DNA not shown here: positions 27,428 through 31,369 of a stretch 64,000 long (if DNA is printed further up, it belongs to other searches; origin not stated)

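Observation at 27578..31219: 1213-aa cytoplasmic protein with NHL propellers at both ends of a long helical spacer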

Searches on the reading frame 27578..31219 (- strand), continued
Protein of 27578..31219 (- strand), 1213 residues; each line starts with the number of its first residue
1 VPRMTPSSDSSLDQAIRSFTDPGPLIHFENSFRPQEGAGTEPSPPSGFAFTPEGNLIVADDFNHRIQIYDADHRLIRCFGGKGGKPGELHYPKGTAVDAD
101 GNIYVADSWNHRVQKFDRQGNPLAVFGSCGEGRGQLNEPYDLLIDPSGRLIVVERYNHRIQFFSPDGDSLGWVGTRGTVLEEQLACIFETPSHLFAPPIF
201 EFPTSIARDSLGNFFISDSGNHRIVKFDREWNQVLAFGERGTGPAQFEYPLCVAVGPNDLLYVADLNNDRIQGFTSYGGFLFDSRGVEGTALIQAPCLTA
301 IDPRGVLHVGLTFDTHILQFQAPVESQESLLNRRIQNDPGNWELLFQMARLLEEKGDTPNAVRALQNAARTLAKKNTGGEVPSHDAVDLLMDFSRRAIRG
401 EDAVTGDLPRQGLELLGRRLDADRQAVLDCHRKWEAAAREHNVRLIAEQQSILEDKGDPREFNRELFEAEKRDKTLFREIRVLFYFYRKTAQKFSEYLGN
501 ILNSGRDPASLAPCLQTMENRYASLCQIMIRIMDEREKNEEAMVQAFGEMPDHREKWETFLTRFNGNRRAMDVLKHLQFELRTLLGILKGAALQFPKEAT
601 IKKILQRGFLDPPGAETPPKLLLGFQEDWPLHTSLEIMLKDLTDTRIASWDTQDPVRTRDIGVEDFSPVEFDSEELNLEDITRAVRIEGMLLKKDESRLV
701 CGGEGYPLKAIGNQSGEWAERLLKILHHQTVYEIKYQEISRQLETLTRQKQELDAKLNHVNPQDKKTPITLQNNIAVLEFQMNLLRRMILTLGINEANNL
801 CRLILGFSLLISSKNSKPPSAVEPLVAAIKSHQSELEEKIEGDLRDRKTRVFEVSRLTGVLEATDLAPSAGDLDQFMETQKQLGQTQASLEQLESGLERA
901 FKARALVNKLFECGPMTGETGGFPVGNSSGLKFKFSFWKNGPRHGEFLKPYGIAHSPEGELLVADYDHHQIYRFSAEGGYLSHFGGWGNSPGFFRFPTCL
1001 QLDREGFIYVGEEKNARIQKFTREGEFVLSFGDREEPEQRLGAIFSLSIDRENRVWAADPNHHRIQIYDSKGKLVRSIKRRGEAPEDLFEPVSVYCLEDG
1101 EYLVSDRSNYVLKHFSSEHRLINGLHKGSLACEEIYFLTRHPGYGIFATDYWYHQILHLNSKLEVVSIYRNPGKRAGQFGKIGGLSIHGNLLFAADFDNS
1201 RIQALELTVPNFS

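Call 43: fold_search(model_id=the predicted structure, library=pdb)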
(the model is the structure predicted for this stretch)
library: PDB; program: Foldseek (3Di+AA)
matches with E <= 10: 855; with E <= 0.001: 214
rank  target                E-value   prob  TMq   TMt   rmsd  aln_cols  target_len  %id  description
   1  6d69                  1.8e-18  1.00  0.22  0.88   2.4       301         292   32  Crystal Structure of the NHL Repeat Region of D. melanogaster Thin (released 2019-04-24)
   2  6xg7                  1.1e-17  1.00  0.22  0.89   2.6       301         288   32  1.3 A Resolution Structure of the of the NHL Repeat Region of D. melanogaster Thin (released 2020-12-16)
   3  6fq3_A                2.3e-17  1.00  0.22  0.64   3.7       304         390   32  Crystal structure of Danio rerio Lin41 filamin-NHL domains in complex with lin-29A 5'UTR 13mer RNA (released 2018-05-09)
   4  8j72_B                3.1e-17  1.00  0.21  0.88   2.9       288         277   33  Crystal structure of mammalian Trim71 in complex with lncRNA Trincr1 (released 2024-03-06)
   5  6fpt_A                3.8e-17  1.00  0.22  0.65   3.1       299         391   32  Crystal structure of Danio rerio Lin41 filamin-NHL domains (released 2018-05-09)
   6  6fpt_B                6.8e-17  1.00  0.22  0.66   3.5       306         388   32  Crystal structure of Danio rerio Lin41 filamin-NHL domains (released 2018-05-09)
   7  9jur                  7.0e-17  1.00  0.21  0.88   2.7       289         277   34  Crystal Structure of NHL domain of human E3 ubiquitin-protein ligase TRIM71 (released 2025-04-30)
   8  8j72_A                7.9e-17  1.00  0.21  0.88   3.0       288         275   32  Crystal structure of mammalian Trim71 in complex with lncRNA Trincr1 (released 2024-03-06)
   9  7qrx_A                8.2e-17  1.00  0.22  0.87   3.6       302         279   33  Crystal structure of NHL domain of TRIM71 (released 2022-05-04)
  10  7qrw                  1.5e-15  1.00  0.22  0.90   2.7       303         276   27  Crystal structure of NHL domain of TRIM3 (released 2022-05-04)
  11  7b2r_A                2.4e-15  1.00  0.22  0.91   2.9       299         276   27  Crystal structure of NHL domain of TRIM2 (released 2021-01-13)
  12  7b96_A                3.9e-15  1.00  0.21  0.87   2.9       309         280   27  NHL domain of human TRIM2 (released 2022-01-12)
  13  7qrv_D                4.9e-15  1.00  0.22  0.90   2.4       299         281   27  Crystal structure of NHL domain of TRIM2 (full C-terminal) (released 2022-05-04)
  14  7b2r_B                4.9e-15  1.00  0.21  0.89   2.3       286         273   29  Crystal structure of NHL domain of TRIM2 (released 2021-01-13)
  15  7qrv_B                7.0e-15  1.00  0.22  0.90   2.8       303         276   27  Crystal structure of NHL domain of TRIM2 (full C-terminal) (released 2022-05-04)
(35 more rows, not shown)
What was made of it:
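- On NHL repeat family (Pfam PF01436): Foldseek TM is 0.87-0.91 to solved NHL domains (call 43).
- The best structural matches are non-catalytic TRIM-NHL domains (call 43).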

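Call 46: find_related_loci(query=A1, collection=genome_contigs, flank=10000)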
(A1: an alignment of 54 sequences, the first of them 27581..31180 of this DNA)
Query A1 (1200 aa) in genome_contigs; peptide patterns used: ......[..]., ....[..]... (x = any residue, [..] = any of these).
600 stretches matched a pattern (row limit reached: there are more); 590 encode a relative of the query (tblastn E <= 1e-3); the best 80 are kept; 80 distinct loci.
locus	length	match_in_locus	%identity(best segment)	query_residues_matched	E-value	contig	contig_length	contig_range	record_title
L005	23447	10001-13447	48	14-1194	0e+0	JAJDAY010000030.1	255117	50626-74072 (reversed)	MAG: Nitrospinaceae bacterium isolate OFTM181 OFTM181_29, whole genome shotgun sequence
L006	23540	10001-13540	43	15-1194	0e+0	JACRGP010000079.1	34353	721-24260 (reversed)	MAG: Nitrospinota bacterium isolate NC_groundwater_1754_Pr3_B-0.1um_58_23 SR-2_scaffold_141_995232, whole genome shotgun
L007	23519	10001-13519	40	3-1195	0e+0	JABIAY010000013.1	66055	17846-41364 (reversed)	MAG: Nitrospina sp. isolate SI048_bin14 k141_1384498, whole genome shotgun sequence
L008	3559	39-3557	41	4-1184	0e+0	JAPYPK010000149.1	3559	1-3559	MAG: Nitrospinaceae bacterium isolate PW1.metabat2.33 PW1_27705_length_3559_cov_186.460046, whole genome shotgun sequenc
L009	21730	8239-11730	40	13-1195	0e+0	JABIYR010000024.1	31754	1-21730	MAG: Nitrospina sp. isolate SI073_bin146 k141_2580814, whole genome shotgun sequence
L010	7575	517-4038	41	13-1194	0e+0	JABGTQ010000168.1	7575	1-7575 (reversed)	MAG: Nitrospina sp. isolate SI034_bin134 k141_693227, whole genome shotgun sequence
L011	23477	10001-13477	40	22-1195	0e+0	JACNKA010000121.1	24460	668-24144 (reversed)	MAG: Nitrospinota bacterium isolate NIOZ-UU48 NIOZ-UU_NODE_2412_length_24460_cov_9.68375, whole genome shotgun sequence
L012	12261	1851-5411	51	13-1195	0e+0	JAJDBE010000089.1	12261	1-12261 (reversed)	MAG: Nitrospinaceae bacterium isolate OFTM6 OFTM6_88, whole genome shotgun sequence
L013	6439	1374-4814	40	22-1195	0e+0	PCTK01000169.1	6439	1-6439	MAG: Nitrospinae bacterium CG22_combo_CG10-13_8_21_14_all_47_10 CG22_scaffold_8515_c, whole genome shotgun sequence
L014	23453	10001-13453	39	14-1194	0e+0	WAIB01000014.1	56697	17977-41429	MAG: Nitrospinota bacterium isolate GoM_MAG_111B NODE_14_length_56697_cov_3.484710, whole genome shotgun sequence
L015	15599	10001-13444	37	34-1195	0e+0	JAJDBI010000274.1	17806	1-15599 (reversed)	MAG: Nitrospinaceae bacterium isolate OFTM91 OFTM91_273, whole genome shotgun sequence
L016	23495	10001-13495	39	13-1196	0e+0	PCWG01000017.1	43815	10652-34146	MAG: Nitrospinae bacterium CG11_big_fil_rev_8_21_14_0_20_45_15 CG11_8_21_14_0.20_scaffold_355_c, whole genome shotgun se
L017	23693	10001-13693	36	15-1194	0e+0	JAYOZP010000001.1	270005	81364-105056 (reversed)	MAG: Nitrospinales bacterium isolate 139561_S162_rosella_bins.tsv.096 NODE_12_length_270005_cov_7.181778, whole genome s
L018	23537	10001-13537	35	13-1194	0e+0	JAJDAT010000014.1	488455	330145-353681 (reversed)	MAG: Nitrospinia bacterium isolate OFTM166 OFTM166_13, whole genome shotgun sequence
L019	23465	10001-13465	40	14-1195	0e+0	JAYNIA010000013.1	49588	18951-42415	MAG: Nitrospinota bacterium isolate 139544_COM_vamb_bins.tsv.103 NODE_660_length_49588_cov_10.245190, whole genome shotg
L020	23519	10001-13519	37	15-1192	0e+0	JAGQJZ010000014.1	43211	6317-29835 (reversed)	MAG: Nitrospina sp. isolate HKST-UBA01 NODE_15_length_43211_cov_4.650855, whole genome shotgun sequence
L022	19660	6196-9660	40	13-1194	0e+0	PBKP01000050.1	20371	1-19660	MAG: Nitrospina sp. isolate SP265 141093, whole genome shotgun sequence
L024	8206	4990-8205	37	13-1192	1e-146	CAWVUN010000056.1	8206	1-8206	MAG TPA_asm: uncultured bacterium isolate ERR3589563_binner13_82 genome assembly, contig: ERZ7462600.8498, whole genome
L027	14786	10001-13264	33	23-1195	3e-129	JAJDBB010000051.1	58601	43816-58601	MAG: Nitrospinaceae bacterium isolate OFTM324 OFTM324_50, whole genome shotgun sequence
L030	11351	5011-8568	31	2-1190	6e-73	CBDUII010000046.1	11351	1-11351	MAG TPA_asm: uncultured bacterium isolate SRR12887795_binner13_Refined_1 genome assembly, contig: ERZ24945578.637, whole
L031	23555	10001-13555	31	2-1190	3e-69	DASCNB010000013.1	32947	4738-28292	MAG TPA_asm: Nitrospinota bacterium isolate Fu_MAG_119 c_000000103257, whole genome shotgun sequence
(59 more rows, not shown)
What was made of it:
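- Closest known: Bacterial single-propeller NHL proteins. Different: The nearest non-family hits in genomes are short single-propeller genes of Chloroflexota and methanogens (call 46).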

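Call 50: search_protein_families(library=pfam, proteins=[L016:4084-5376:+, L016:5438-6784:+, L016:6791-8185:+, L016:8208-9698:+, L016:13474-16482:-, L016:16479-19565:-, L006:6422-8023:-, L006:8489-9634:+, L006:13838-14782:+, L006:15251-16441:+], max_evalue=0.001)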
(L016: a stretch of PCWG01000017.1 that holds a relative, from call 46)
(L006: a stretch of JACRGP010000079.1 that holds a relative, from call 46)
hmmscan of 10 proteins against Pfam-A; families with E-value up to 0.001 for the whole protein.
L016:4084-5376:+ (430 aa): 3 families
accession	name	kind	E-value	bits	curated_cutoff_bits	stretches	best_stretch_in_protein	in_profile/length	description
PF00884.28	Sulfatase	-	4.6e-41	141.5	25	1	6-299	1-299/301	Sulfatase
PF16347.10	SGSH_C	-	6.5e-17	62.5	29.3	1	257-405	9-151/154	N-sulphoglucosamine sulphohydrolase, C-terminal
PF01663.27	Phosphodiest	-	5.4e-09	36.5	23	1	8-244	1-220/342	Type I phosphodiesterase / nucleotide pyrophosphatase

L016:5438-6784:+ (448 aa): 4 families
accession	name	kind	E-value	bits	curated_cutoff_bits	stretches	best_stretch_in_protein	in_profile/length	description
PF00884.28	Sulfatase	-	4.9e-53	180.8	25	1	18-313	1-300/301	Sulfatase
PF16347.10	SGSH_C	-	5.3e-18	66.1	29.3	1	268-406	7-139/154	N-sulphoglucosamine sulphohydrolase, C-terminal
PF01663.27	Phosphodiest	-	2.2e-14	54.3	23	1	20-262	1-225/342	Type I phosphodiesterase / nucleotide pyrophosphatase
PF02995.22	DUF229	-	0.00024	20.4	25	1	226-294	311-376/496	Protein of unknown function (DUF229)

L016:6791-8185:+ (464 aa): 1 family
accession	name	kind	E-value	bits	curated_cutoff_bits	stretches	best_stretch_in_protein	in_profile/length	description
PF01663.27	Phosphodiest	-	1.3e-47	163.5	23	1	9-408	2-341/342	Type I phosphodiesterase / nucleotide pyrophosphatase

L016:8208-9698:+ (496 aa): 1 family
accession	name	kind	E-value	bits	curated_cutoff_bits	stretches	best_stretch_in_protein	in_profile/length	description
PF04055.27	Radical_SAM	-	1.1e-07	32.7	29.5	1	60-165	2-112/166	Radical SAM superfamily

L016:13474-16482:- (1002 aa): 1 family
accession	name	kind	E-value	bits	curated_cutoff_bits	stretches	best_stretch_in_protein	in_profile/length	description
PF09586.16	YfhO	-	3.4e-06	26.2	28.5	1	852-957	725-829/835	Bacterial membrane protein YfhO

L016:16479-19565:- (1028 aa): 1 family
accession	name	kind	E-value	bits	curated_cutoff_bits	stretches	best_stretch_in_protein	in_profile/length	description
PF09586.16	YfhO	-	8.9e-07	28.1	28.5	1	925-1000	754-830/835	Bacterial membrane protein YfhO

L006:6422-8023:- (533 aa): 6 families
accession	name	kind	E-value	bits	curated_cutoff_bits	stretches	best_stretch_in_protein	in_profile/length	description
PF07730.19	HisKA_3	-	2.1e-13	51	24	1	335-402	1-67/68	Histidine kinase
PF02518.31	HATPase_c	-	1.6e-12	48.3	26.4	1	443-532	3-108/111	Histidine kinase-, DNA gyrase B-, and HSP90-like ATPase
PF13185.12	GAF_2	-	1.4e-11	45.2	28.6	1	162-306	4-136/136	GAF domain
PF14215.12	bHLH-MYC_N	-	1.9e-06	28.7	30.2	1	208-292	94-175/181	bHLH-MYC and R2R3-MYB transcription factors N-terminal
PF01590.32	GAF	-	3.1e-05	24.9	22.4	1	218-302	48-130/133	GAF domain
PF22922.2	GAF_NLP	-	3.9e-05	23.7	24.1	1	199-284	62-150/175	NLP protein GAF domain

L006:8489-9634:+ (381 aa): 1 family
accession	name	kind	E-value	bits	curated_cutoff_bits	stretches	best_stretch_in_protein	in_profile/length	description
PF01728.25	FtsJ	-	1.1e-14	55.2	24.1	1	218-309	3-100/181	FtsJ-like methyltransferase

L006:13838-14782:+ (314 aa): 0 families

L006:15251-16441:+ (396 aa): 0 families
